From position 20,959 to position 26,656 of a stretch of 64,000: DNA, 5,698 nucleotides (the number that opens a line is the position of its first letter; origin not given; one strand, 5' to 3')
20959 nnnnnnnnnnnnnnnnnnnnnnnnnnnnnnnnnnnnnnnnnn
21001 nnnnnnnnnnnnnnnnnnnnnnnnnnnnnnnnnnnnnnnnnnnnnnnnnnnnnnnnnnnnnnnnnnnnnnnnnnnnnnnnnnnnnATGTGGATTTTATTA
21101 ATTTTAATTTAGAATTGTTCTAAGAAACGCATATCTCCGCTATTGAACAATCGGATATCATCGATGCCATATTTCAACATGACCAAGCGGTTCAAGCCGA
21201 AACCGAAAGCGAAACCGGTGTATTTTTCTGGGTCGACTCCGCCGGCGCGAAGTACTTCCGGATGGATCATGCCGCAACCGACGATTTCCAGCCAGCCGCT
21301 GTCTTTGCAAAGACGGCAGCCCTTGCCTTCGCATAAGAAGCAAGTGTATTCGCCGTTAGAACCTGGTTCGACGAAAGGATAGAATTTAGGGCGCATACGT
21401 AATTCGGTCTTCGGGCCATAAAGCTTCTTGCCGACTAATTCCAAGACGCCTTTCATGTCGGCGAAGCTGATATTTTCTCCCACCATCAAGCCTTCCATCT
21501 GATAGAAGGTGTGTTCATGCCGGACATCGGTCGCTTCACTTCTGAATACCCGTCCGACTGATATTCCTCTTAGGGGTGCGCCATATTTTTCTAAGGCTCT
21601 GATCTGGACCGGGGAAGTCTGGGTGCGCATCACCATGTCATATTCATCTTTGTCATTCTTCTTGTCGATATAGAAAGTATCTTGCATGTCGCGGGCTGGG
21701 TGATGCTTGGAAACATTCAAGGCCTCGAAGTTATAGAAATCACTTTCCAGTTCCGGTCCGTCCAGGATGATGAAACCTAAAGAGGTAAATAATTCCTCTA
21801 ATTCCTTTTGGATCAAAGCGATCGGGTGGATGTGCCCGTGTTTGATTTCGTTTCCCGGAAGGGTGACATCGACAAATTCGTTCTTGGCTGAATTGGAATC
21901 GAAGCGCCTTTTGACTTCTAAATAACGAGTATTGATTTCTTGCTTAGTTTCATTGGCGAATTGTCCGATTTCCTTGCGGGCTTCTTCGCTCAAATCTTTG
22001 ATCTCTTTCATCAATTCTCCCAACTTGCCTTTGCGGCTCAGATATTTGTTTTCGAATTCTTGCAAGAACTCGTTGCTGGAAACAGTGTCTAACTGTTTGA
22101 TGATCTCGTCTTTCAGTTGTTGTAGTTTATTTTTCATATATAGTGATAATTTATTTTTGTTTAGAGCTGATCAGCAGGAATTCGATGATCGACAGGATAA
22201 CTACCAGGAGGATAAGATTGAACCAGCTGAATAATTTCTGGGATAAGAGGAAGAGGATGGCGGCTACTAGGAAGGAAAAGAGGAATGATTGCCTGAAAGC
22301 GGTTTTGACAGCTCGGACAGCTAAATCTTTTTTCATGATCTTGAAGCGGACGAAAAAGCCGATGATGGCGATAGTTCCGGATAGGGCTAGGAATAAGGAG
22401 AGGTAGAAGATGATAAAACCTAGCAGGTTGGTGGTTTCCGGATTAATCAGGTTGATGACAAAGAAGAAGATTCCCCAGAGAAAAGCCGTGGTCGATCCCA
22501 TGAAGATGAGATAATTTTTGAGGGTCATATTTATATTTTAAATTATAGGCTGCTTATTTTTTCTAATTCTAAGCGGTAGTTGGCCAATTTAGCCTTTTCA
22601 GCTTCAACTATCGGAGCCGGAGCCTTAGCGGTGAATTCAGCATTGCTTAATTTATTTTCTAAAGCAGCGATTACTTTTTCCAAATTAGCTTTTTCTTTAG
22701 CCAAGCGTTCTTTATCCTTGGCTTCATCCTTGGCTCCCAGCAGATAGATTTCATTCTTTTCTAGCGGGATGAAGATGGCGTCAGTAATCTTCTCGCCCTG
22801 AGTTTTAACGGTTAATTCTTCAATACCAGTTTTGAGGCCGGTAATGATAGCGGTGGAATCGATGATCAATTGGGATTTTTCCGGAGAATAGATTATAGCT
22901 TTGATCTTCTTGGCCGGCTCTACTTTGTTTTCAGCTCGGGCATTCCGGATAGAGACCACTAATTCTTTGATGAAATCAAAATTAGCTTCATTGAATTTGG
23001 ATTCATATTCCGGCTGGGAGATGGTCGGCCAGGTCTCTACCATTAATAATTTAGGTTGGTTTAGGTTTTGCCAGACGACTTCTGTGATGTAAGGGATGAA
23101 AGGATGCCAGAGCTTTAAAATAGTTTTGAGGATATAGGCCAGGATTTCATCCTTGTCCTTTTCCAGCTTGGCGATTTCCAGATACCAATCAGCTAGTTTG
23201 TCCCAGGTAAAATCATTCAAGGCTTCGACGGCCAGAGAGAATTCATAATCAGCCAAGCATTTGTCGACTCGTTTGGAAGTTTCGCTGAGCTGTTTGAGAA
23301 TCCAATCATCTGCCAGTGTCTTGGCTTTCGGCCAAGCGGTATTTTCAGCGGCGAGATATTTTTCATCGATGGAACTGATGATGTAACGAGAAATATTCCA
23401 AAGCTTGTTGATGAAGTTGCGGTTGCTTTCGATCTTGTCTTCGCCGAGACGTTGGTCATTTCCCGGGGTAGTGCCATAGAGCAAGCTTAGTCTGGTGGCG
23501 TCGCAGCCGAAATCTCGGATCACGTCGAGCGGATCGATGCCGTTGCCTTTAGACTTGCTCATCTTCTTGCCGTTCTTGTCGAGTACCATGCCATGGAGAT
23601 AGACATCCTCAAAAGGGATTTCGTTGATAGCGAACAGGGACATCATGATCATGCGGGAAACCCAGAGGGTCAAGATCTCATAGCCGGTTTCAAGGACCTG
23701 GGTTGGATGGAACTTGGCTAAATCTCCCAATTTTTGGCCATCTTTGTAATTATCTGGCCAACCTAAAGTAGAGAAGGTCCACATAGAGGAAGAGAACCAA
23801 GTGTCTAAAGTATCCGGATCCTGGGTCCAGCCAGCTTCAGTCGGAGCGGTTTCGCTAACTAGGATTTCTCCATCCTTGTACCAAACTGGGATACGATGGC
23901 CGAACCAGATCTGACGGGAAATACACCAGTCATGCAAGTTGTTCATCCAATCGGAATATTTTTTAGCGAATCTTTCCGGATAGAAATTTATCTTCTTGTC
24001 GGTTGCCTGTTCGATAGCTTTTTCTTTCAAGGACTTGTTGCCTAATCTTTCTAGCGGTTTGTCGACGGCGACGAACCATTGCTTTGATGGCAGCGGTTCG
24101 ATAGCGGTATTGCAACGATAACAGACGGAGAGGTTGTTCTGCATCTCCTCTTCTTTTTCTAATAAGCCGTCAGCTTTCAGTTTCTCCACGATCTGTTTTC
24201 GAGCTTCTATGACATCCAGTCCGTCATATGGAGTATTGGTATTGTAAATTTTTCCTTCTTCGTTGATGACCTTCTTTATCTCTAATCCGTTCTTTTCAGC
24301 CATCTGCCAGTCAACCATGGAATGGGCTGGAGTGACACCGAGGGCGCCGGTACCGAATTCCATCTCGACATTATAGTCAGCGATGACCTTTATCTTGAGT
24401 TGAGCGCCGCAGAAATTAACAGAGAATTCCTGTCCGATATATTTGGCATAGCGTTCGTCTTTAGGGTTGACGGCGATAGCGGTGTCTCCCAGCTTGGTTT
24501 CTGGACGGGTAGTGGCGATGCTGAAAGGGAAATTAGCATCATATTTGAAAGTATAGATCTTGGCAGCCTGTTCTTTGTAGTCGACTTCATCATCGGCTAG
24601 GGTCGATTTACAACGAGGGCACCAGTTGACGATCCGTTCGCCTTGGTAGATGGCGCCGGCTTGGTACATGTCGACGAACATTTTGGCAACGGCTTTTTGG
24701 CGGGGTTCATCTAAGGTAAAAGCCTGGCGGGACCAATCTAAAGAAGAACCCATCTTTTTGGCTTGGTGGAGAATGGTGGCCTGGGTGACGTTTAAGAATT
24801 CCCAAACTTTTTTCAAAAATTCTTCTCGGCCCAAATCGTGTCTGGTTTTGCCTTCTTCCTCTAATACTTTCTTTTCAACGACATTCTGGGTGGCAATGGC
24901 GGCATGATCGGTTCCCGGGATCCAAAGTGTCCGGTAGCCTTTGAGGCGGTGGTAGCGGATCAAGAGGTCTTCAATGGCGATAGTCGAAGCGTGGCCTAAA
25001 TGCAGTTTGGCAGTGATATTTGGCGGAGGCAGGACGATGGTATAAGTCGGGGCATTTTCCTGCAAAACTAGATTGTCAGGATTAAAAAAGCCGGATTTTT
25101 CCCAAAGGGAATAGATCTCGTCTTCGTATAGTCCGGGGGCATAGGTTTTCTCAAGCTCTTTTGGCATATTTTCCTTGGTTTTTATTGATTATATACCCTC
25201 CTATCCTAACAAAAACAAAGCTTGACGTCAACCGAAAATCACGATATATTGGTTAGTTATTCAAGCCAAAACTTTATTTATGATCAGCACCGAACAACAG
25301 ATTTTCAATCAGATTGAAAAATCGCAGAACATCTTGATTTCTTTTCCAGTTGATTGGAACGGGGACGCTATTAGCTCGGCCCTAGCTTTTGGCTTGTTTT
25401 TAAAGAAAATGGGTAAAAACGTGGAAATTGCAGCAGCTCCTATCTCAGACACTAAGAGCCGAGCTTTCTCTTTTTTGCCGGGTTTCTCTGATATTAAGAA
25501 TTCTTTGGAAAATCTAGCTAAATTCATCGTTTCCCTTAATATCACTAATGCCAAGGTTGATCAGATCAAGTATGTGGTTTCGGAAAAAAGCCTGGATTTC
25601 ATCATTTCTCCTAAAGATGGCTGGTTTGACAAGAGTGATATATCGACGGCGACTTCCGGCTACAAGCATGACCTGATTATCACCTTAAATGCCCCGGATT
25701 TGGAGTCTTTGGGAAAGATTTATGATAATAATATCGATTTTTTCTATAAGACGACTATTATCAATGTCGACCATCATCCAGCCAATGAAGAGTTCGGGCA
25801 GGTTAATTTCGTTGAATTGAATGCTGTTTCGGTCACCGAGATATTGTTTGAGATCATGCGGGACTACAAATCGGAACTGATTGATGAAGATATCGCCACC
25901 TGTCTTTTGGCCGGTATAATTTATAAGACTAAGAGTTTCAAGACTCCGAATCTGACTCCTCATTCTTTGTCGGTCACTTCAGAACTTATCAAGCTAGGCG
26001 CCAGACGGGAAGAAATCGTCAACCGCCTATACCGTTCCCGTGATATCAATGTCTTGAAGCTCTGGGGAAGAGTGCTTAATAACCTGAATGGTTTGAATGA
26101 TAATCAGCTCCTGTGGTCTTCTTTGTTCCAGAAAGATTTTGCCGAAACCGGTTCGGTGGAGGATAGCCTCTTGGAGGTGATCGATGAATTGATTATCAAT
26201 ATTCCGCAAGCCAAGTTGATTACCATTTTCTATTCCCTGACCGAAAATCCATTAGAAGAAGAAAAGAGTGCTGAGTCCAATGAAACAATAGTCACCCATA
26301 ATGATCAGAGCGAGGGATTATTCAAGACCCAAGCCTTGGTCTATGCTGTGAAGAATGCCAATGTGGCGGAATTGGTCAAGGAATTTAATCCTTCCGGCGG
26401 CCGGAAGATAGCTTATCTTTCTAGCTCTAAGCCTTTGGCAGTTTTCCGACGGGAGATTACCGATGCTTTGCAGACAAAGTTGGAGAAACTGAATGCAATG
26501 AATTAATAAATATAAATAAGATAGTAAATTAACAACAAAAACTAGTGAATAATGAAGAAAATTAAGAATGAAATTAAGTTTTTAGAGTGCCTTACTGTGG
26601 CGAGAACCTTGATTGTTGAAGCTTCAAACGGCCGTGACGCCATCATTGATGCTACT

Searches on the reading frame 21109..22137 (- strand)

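Call 8: search_protein_families(library=pfam, proteins=[window:21109-22137:-], max_evalue=0.001)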
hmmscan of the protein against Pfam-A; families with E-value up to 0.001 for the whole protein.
window:21109-22137:- (342 aa): 2 families
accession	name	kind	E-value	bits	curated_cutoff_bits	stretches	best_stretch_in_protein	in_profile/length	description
PF01409.25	tRNA-synt_2d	-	1.6e-92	309.9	19.8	1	89-342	2-246/246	tRNA synthetases class II core domain (F)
PF02912.23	Phe_tRNA-synt_N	-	1.4e-14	54.2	22.3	1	22-80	3-61/69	Aminoacyl tRNA synthetase class II, N-terminal domain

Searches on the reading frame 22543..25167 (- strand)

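Call 7: search_protein_families(library=pfam, proteins=[window:22543-25167:-], max_evalue=0.001)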
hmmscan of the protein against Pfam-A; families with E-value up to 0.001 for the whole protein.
window:22543-25167:- (874 aa): 6 families
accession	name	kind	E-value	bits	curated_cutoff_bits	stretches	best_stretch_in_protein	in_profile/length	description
PF00133.28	tRNA-synt_1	-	2.6e-122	409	22.7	2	18-434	2-253/414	tRNA synthetases class I (I, L, M and V)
PF08264.19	Anticodon_1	-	1.1e-32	113.4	25.1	1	620-758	1-147/148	Anticodon-binding domain of tRNA ligase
PF09334.17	tRNA-synt_1g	-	4.6e-21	75.5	20.1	2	49-196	8-136/391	tRNA synthetases class I (M)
PF10458.14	Val_tRNA-synt_C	-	3.7e-11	43.6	25.9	1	816-871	3-58/66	Valyl tRNA synthetase tRNA binding arm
PF13603.12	tRNA-synt_1_2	-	9.5e-08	32.2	25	1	262-307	102-146/185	Leucyl-tRNA synthetase, editing domain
PF01406.26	tRNA-synt_1e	-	0.00027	20.8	27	0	514-563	232-281/301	tRNA synthetases class I (C) catalytic domain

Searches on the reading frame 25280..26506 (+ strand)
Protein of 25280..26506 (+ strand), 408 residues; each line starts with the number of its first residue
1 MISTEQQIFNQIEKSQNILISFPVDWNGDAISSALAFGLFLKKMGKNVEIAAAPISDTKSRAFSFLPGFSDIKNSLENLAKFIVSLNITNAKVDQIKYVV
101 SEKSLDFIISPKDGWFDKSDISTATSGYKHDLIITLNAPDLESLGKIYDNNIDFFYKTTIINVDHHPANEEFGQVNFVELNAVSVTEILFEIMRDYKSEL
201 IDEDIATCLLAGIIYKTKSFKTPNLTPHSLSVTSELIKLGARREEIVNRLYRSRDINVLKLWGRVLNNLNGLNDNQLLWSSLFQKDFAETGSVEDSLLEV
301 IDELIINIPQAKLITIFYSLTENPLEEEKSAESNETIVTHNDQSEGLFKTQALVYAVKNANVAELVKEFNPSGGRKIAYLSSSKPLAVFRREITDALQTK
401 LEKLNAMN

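Call 8: search_protein_families(library=pfam, proteins=[window:25280-26506:+], max_evalue=0.001)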
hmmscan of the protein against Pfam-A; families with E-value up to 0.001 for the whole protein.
window:25280-26506:+ (408 aa): 1 family
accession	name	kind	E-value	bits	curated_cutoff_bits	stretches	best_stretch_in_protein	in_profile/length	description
PF01368.27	DHH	-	4.5e-10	40.3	28.1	1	26-213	10-125/125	DHH family, N-terminal domain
